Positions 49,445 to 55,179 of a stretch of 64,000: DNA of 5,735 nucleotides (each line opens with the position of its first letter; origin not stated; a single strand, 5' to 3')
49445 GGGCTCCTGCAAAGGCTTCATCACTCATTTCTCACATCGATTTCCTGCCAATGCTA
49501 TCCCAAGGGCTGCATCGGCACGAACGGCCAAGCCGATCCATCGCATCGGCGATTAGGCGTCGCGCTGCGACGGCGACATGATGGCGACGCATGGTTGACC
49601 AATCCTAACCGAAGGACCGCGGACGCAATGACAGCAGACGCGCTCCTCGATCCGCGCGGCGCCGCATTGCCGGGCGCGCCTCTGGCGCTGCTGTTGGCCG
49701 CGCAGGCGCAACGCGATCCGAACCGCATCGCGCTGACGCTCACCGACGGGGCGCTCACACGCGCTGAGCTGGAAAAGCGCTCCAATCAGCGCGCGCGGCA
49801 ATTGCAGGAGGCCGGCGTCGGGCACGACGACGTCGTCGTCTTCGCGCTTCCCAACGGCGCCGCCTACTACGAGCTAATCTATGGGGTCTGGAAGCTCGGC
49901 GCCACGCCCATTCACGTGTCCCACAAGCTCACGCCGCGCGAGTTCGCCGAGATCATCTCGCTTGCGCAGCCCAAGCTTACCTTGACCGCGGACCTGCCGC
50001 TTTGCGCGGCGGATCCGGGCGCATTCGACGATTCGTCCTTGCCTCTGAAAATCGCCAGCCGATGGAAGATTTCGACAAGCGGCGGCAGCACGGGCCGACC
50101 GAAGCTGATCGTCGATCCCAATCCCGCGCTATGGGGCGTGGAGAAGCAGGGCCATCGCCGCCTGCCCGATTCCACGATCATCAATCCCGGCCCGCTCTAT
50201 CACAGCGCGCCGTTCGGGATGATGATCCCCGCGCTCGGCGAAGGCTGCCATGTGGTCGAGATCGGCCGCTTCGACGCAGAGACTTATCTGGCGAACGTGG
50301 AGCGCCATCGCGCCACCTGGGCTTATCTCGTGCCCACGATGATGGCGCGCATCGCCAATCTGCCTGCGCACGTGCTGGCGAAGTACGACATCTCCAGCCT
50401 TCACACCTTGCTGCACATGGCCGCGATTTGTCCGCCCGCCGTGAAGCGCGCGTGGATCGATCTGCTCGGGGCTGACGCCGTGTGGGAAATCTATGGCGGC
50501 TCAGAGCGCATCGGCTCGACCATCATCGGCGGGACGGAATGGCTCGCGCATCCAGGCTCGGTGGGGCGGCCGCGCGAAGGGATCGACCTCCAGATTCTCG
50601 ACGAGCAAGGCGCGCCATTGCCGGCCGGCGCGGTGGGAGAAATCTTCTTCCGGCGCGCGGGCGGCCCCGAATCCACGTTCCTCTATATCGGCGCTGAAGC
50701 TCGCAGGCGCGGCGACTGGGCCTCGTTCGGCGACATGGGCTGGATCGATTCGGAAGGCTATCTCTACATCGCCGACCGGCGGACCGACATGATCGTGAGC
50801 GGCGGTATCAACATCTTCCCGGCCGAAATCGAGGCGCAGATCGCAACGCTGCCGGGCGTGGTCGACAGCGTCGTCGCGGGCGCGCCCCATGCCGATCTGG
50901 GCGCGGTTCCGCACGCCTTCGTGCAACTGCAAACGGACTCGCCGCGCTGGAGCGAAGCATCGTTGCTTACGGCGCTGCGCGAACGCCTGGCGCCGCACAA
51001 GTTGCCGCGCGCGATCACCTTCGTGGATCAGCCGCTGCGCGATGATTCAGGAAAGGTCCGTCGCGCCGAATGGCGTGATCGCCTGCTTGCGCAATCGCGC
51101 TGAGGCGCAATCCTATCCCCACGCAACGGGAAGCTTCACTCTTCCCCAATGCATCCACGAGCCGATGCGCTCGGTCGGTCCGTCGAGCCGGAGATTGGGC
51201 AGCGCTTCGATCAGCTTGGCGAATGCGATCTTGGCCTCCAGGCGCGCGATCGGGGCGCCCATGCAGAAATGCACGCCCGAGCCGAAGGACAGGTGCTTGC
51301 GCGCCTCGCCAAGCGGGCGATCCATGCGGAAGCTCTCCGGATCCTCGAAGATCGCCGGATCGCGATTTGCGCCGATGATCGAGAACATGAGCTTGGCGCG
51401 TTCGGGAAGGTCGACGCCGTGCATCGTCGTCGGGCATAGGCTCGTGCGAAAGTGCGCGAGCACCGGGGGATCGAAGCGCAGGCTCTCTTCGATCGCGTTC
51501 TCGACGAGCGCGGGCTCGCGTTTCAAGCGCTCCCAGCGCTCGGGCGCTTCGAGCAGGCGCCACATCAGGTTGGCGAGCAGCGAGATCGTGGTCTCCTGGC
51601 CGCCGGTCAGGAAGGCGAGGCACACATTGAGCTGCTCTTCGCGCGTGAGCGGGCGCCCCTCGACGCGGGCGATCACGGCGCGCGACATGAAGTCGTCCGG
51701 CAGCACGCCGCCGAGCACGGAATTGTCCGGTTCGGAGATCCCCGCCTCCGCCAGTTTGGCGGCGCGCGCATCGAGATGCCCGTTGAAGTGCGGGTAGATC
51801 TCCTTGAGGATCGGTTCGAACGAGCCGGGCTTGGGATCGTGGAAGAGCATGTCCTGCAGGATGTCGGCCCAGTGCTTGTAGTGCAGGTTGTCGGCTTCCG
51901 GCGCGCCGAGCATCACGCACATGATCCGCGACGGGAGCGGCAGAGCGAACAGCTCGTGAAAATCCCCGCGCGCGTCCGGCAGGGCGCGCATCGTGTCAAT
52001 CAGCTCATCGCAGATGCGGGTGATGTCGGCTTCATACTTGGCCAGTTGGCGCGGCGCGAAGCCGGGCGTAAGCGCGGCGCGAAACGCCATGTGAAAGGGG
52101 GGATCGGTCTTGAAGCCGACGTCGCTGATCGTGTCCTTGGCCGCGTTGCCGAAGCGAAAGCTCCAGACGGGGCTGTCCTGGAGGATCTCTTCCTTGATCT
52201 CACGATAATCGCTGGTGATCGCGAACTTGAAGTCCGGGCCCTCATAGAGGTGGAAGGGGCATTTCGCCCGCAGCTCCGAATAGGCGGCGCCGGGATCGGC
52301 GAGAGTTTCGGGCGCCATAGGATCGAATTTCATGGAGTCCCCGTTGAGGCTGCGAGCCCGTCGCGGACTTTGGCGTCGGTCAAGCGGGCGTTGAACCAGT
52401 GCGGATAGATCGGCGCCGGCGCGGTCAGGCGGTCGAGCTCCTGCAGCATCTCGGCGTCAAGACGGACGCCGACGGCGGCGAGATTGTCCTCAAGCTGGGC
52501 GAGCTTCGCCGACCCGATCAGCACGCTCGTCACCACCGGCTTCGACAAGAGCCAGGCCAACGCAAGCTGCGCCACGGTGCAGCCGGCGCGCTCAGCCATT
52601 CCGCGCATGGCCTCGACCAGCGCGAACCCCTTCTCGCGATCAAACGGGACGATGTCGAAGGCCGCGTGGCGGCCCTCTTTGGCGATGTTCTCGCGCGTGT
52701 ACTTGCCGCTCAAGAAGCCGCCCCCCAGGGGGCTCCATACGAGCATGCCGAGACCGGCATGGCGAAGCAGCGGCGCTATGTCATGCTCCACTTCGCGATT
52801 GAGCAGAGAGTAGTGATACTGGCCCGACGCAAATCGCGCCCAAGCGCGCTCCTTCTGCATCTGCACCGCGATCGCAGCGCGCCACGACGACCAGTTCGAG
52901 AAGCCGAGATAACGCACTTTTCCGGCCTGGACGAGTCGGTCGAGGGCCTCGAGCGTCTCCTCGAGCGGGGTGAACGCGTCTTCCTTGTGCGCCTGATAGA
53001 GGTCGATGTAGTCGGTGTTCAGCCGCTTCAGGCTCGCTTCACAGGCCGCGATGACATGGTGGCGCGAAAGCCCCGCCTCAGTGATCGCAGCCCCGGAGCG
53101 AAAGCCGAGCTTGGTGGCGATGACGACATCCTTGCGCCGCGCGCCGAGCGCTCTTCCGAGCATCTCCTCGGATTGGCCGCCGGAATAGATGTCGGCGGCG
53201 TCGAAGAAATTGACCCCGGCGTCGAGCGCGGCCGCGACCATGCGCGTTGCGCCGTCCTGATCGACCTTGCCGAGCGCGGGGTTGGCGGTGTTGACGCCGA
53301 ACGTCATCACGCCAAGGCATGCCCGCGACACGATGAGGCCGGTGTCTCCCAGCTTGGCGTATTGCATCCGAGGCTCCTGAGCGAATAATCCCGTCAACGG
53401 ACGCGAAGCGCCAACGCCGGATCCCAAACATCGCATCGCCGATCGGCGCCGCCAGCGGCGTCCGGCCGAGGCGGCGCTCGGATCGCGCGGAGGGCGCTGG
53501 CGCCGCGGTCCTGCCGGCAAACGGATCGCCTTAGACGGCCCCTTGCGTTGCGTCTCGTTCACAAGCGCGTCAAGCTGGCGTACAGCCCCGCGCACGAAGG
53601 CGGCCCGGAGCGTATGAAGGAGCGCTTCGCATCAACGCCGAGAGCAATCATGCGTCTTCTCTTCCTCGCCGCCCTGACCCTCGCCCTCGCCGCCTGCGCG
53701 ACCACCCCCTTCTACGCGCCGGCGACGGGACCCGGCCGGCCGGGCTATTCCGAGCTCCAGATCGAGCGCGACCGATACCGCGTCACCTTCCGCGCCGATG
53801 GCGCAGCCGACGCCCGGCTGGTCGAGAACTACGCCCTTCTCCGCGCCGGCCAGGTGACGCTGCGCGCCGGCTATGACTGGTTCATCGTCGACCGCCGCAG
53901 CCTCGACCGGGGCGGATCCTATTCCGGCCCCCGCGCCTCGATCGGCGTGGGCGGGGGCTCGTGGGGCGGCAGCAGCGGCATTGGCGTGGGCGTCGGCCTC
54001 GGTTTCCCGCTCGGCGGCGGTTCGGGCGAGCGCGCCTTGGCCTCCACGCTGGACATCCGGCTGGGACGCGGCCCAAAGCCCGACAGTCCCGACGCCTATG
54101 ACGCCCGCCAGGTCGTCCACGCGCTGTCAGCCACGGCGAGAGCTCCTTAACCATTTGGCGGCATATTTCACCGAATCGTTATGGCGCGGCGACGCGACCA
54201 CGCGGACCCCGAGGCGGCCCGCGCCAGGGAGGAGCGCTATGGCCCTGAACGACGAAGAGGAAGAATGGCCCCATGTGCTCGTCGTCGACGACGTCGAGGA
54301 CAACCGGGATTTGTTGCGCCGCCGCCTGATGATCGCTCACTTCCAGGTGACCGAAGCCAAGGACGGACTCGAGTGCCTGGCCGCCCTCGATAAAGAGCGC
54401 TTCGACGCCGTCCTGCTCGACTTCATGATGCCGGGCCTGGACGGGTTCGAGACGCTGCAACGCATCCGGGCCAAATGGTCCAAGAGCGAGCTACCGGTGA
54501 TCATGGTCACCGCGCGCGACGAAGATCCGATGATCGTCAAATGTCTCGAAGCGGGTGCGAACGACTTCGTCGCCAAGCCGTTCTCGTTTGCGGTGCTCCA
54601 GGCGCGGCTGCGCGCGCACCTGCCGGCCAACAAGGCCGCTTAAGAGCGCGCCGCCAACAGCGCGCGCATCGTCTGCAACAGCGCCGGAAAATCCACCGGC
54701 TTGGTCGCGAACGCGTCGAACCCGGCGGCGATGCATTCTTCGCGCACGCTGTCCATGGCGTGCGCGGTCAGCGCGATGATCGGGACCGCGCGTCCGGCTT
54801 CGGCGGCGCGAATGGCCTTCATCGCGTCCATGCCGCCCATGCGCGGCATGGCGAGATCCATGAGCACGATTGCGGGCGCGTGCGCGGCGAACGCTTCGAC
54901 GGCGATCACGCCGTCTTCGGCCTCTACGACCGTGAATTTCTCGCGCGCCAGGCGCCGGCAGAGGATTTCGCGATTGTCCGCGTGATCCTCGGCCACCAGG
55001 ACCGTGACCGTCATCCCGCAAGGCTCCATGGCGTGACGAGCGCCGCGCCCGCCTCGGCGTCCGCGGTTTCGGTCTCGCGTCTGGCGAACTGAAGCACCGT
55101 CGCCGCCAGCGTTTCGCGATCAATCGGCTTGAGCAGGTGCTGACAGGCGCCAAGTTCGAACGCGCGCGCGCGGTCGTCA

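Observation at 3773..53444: Recurrent palindrome ATCGC-N4-GCGAT confined to promoter-containing intergenic regions (candidate local regulon operator)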

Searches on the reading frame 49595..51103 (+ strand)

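Call 12: search_protein_families(library=pfam, proteins=[window:49595-51103:+])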
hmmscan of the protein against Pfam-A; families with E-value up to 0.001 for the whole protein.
window:49595-51103:+ (502 aa): 2 families
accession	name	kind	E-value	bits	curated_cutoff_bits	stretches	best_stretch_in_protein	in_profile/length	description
PF00501.34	AMP-binding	-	4.8e-51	174.2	29.9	2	162-355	170-377/384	AMP-binding enzyme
PF13193.12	AMP-binding_C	-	2.2e-11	44.9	24.5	1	411-487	1-76/76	AMP-binding enzyme C-terminal domain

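Call 73: search_protein_families(library=ncbifam, proteins=[window:49628-51103:+], max_evalue=1e-10)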
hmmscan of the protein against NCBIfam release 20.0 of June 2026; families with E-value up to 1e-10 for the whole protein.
window:49628-51103:+ (491 aa): 76 families (the best 25 are shown)
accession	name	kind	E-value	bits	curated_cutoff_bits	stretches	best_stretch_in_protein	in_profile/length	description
NF009071.0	PRK12406.1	subfamily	7.1e-94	315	701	1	149-489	160-505/510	acyl-CoA synthetase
NF038341.1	ligase_FadD4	exception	3.6e-85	286.2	850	1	151-481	160-499/506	fatty-acid--CoA ligase FadD4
NF038344.1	bile_CoA_BaiB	exception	1.4e-82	277.7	650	1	42-481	46-496/504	bile acid--CoA ligase BaiB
NF004837.0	PRK06187.1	subfamily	8.7e-69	232.1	476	2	152-489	179-525/531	long-chain-fatty-acid--CoA ligase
NF009929.0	PRK13390.1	equivalog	3e-68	230.4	951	1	187-479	201-497/501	acyl-CoA synthetase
NF006182.0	PRK08316.1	subfamily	2.8e-56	191.1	663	1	184-486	215-517/523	fatty acyl-CoA synthetase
NF004797.0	PRK06145.1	equivalog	2e-53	181.5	850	2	184-486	193-495/499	acyl-CoA synthetase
NF009921.1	PRK13382.1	exception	1.3e-51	176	850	1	178-481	229-527/529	acyl-CoA ligase FadD12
NF002966.0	PRK03640.1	equivalog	2.6e-49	168.1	556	1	189-484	190-478/483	o-succinylbenzoate--CoA ligase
NF009922.0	PRK13383.1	equivalog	6.3e-49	167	987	1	15-481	38-517/528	acyl-CoA synthetase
NF005859.1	PRK07788.1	exception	4.6e-48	164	875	1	186-484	262-556/560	long-chain-fatty-acid--CoA ligase FadD2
NF005676.0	PRK07470.1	equivalog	2.5e-47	161.7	774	1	189-489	227-532/544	acyl-CoA synthetase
NF005863.0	PRK07798.1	subfamily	5e-46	157.4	543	2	176-477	216-522/540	acyl-CoA synthetase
TIGR01923.1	menE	equivalog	1.2e-45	156.2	330.15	1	46-481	3-441/442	o-succinylbenzoate--CoA ligase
NF052580.1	Str24CoAsynCasG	equivalog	1.4e-45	155.7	750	1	188-481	248-545/548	steroid-24-oyl-CoA synthetase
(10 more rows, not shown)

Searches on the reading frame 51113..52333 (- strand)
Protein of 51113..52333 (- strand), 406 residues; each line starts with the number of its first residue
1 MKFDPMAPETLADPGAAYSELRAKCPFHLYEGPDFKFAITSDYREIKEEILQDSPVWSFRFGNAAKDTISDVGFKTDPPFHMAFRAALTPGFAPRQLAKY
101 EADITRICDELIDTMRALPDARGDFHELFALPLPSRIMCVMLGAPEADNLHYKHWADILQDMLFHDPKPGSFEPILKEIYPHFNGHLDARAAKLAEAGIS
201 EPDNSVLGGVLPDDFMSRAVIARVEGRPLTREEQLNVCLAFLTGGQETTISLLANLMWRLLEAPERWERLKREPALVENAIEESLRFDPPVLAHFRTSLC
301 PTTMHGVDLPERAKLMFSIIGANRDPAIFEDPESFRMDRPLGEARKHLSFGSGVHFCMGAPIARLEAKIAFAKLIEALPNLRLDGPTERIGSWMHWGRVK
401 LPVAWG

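Call 13: search_protein_families(library=pfam, proteins=[window:51113-52333:-])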
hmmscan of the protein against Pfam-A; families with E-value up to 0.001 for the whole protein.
window:51113-52333:- (406 aa): 1 family
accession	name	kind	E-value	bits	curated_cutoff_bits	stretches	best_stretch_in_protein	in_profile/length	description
PF00067.27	p450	-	3.3e-34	118.9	22.8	1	56-376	65-430/462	Cytochrome P450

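Call 73: search_protein_families(library=ncbifam, proteins=[window:51113-52333:-], max_evalue=1e-10)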
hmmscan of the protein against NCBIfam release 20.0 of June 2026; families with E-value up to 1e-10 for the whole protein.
window:51113-52333:- (406 aa): 7 families
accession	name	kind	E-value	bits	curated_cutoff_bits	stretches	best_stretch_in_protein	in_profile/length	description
NF041177.1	Cyp119_Thmprot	equivalog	1.2e-39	136.2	680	1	75-377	70-339/368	cytochrome P450 Cyp119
TIGR04515.1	P450_rel_GT_act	subfamily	5.7e-34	118.1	343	1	218-389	201-370/386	P450-derived glycosyltransferase activator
TIGR04538.1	P450_cycloAA_1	subfamily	1.2e-30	106.6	500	1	215-384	196-372/395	cytochrome P450, cyclodipeptide synthase-associated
NF045816.1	PentlenlactSyn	equivalog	4.1e-28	98.2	700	1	213-390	201-378/396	pentalenolactone synthase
TIGR04458.1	CYP450_TxtE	equivalog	4.7e-27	94.7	500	1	72-385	83-382/403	4-nitrotryptophan synthase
NF041802.1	P450_SolI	exception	2e-26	92.4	850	1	225-391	244-408/424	solanimycin biosynthesis cytochrome P450 SolI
NF050147.1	aminopyruv_ApyO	equivalog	1.6e-12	46.8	525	1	266-377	279-392/444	RiPP biosynthesis cytochrome P450 ApyO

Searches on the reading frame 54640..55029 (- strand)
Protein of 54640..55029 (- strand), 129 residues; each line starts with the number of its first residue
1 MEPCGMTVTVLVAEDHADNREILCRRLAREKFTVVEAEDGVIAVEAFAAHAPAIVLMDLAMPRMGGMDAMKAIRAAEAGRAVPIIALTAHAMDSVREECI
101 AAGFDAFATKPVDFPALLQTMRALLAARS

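Call 13: search_protein_families(library=pfam, proteins=[window:54640-55029:-])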
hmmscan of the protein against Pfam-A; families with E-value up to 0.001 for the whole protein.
window:54640-55029:- (129 aa): 1 family
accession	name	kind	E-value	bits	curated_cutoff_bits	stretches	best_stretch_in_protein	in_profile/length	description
PF00072.30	Response_reg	-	3.2e-25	88.9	30.2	1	10-121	1-110/111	Response regulator receiver domain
